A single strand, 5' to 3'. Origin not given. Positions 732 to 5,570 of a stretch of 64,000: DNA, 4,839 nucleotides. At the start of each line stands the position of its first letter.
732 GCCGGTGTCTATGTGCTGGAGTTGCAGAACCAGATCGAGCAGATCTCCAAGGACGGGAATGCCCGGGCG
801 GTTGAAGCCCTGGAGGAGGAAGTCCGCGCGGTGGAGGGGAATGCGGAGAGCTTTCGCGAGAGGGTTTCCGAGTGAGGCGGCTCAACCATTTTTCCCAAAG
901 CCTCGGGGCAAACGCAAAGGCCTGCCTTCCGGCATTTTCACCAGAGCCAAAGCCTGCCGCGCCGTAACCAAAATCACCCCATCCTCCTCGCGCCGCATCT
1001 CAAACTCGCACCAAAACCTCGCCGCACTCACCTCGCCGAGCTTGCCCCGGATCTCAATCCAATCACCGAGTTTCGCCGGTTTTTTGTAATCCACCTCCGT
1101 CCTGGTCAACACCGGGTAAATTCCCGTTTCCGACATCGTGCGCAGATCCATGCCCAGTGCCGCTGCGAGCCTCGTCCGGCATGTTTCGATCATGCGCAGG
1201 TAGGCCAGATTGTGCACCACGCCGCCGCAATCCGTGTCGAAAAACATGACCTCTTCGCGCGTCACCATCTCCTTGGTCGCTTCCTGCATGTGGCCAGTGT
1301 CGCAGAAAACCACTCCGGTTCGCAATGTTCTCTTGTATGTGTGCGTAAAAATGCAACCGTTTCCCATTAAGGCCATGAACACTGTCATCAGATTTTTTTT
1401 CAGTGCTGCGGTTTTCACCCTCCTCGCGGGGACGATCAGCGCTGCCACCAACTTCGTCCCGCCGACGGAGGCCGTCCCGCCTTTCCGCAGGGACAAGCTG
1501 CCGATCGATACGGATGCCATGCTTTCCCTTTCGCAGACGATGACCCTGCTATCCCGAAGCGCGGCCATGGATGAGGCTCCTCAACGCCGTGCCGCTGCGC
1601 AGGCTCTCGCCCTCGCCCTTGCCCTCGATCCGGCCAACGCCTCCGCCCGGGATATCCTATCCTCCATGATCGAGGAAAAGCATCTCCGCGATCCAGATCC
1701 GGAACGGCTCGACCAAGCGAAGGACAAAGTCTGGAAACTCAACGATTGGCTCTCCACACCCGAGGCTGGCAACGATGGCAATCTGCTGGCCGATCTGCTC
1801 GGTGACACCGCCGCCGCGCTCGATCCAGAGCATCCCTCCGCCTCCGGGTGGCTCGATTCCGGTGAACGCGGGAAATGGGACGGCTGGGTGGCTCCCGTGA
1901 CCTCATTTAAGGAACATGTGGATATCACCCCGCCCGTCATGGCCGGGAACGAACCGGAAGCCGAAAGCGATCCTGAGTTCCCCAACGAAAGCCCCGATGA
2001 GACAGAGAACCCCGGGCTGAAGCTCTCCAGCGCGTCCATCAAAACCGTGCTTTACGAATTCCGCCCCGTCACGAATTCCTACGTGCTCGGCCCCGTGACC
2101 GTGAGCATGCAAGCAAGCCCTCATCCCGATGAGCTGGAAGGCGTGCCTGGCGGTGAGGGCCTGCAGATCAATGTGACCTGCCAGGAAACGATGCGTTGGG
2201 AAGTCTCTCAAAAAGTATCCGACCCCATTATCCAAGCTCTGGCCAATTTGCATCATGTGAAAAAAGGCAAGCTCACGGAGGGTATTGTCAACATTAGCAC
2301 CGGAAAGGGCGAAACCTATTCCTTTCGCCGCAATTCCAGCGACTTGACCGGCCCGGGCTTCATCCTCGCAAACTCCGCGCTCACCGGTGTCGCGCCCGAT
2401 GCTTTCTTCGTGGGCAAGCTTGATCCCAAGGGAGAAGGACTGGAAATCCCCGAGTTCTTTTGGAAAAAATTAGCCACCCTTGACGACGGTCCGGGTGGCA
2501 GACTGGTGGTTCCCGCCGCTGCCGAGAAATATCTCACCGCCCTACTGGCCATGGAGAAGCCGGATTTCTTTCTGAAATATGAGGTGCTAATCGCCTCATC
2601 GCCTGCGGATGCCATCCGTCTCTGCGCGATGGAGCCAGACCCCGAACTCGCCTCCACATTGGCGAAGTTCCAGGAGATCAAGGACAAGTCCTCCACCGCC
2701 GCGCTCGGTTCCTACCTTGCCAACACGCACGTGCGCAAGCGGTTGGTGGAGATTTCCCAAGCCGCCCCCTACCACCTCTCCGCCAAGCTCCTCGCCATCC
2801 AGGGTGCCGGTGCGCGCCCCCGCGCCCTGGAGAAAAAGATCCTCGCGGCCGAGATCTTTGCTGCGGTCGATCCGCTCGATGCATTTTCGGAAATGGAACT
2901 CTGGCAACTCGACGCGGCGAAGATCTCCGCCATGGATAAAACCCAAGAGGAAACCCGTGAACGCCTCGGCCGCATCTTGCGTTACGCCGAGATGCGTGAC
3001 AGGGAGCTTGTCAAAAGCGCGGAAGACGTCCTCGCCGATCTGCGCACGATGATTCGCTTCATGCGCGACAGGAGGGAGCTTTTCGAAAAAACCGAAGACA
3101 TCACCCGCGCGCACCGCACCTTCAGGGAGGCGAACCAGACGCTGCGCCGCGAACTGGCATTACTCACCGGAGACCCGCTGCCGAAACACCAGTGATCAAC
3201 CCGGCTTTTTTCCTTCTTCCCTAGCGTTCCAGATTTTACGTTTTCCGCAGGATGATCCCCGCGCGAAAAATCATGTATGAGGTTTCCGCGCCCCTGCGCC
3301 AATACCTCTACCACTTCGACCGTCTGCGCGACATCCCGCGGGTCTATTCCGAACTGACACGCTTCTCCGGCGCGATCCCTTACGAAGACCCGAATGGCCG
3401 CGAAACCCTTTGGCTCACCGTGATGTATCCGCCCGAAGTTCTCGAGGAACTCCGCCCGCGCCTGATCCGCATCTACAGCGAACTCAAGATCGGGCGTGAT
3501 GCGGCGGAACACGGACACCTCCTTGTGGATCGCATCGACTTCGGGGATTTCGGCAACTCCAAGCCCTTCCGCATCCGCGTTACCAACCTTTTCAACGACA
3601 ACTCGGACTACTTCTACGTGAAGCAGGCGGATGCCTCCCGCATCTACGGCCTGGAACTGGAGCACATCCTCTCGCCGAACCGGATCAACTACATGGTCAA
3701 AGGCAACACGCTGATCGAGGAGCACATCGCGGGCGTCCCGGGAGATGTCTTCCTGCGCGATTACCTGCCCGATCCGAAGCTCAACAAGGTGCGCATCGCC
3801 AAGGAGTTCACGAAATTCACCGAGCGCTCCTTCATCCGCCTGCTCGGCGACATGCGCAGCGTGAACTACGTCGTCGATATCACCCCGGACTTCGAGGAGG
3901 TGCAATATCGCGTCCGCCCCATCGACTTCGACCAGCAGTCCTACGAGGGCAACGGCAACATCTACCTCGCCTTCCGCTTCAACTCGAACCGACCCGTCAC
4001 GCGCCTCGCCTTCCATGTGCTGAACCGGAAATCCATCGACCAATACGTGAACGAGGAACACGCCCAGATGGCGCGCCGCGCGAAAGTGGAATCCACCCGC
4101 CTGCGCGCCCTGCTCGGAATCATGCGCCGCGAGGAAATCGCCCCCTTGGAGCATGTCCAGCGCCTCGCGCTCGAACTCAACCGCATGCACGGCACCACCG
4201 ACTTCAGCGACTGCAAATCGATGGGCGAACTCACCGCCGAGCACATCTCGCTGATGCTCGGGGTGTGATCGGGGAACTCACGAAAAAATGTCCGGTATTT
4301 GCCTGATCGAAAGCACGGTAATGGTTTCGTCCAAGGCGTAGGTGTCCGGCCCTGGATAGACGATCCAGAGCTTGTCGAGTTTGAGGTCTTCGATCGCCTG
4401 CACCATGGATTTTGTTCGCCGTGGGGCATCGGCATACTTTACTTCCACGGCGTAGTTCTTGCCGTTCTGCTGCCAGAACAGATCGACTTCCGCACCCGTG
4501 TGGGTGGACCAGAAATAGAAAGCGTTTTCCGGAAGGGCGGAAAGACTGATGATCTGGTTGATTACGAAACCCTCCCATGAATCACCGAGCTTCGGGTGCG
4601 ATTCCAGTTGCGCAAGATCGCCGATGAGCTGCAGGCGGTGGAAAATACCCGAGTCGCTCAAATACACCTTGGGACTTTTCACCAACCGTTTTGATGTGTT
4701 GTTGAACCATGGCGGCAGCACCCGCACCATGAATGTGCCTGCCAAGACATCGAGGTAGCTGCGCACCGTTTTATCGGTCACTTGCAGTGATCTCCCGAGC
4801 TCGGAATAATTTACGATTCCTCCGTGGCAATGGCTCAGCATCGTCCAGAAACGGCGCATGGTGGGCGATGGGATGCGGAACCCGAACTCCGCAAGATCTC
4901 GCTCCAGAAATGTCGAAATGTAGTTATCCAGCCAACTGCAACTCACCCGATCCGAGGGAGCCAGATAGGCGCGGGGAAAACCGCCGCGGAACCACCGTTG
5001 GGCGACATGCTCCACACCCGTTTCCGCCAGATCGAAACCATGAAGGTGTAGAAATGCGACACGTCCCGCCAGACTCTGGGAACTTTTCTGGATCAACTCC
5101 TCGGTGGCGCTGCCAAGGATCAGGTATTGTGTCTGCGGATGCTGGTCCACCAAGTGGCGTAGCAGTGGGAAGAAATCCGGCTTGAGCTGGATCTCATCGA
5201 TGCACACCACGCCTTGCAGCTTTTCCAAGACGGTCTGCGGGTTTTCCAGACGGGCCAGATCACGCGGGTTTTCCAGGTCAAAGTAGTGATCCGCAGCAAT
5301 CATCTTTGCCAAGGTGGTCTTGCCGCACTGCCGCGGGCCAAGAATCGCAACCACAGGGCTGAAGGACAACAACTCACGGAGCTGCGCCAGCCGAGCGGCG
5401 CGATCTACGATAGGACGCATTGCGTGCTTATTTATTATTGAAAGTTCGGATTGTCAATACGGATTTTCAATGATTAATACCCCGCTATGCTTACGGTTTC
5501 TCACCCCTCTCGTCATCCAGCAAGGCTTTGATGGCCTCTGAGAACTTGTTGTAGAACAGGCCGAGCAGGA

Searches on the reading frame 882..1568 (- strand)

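Call 58: search_protein_families(library=pfam, proteins=[window:882-1568:-])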
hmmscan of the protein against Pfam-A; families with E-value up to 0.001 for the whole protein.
window:882-1568:- (228 aa): 3 families
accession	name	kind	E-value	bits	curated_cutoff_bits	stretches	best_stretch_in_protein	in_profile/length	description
PF13279.12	4HBT_2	-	1.1e-17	65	25.5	1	111-224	5-118/122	Thioesterase-like superfamily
PF03061.28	4HBT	-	7.8e-13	49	20.6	1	115-198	1-77/79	Thioesterase superfamily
PF01643.23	Acyl-ACP_TE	-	0.00059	20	23.7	1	106-212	9-115/131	Acyl-ACP thioesterase N-terminal domain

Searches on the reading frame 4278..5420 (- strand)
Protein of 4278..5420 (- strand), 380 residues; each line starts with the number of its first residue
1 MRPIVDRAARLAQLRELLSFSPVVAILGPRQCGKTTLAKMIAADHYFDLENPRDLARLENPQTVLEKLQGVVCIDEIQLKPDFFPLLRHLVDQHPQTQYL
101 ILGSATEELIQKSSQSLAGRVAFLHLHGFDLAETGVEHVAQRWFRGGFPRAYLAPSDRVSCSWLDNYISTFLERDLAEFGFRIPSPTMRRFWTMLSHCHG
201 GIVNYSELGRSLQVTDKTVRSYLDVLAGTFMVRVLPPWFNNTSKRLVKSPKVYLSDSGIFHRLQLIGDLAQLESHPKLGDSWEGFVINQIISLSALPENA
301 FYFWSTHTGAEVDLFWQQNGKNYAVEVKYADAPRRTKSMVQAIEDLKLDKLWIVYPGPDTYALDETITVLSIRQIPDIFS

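Call 58: search_protein_families(library=pfam, proteins=[window:4278-5420:-])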
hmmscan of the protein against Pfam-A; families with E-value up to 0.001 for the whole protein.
window:4278-5420:- (380 aa): 3 families
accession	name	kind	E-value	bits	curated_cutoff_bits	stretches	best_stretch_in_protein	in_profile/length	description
PF13635.12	DUF4143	-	3.8e-43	147.4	28.1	1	173-330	1-160/160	Domain of unknown function (DUF4143)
PF13173.12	AAA_14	-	1.5e-24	86.9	27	1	22-133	3-127/129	AAA domain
PF01637.24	ATPase_2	-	0.00013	22.3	33.2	1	5-44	2-43/225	ATPase domain predominantly from Archaea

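Call 85: search_protein_families(library=padloc, proteins=[window:4278-5420:-])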
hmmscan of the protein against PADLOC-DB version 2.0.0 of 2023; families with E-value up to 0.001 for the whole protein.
window:4278-5420:- (380 aa): 7 families
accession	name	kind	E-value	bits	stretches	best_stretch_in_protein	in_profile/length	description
PDLC04790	PDC-S01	-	2e-82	275.2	2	137-373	172-415/422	-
PDLC04789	PDC-S01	-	5.7e-50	168.4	1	13-333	9-344/375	-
PDLC04791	PDC-S01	-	1.1e-22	78.2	1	23-354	21-375/395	-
PDLC04787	PDC-S01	-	1.8e-22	77.8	1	3-335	9-363/412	-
PDLC04788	PDC-S01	-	6.8e-21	72.7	2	26-133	24-149/448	-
PDLC04786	PDC-S01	-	7.9e-17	59.1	2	248-347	304-403/439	-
PDLC04792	PDC-S01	-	3e-08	30.7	0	250-344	305-399/452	-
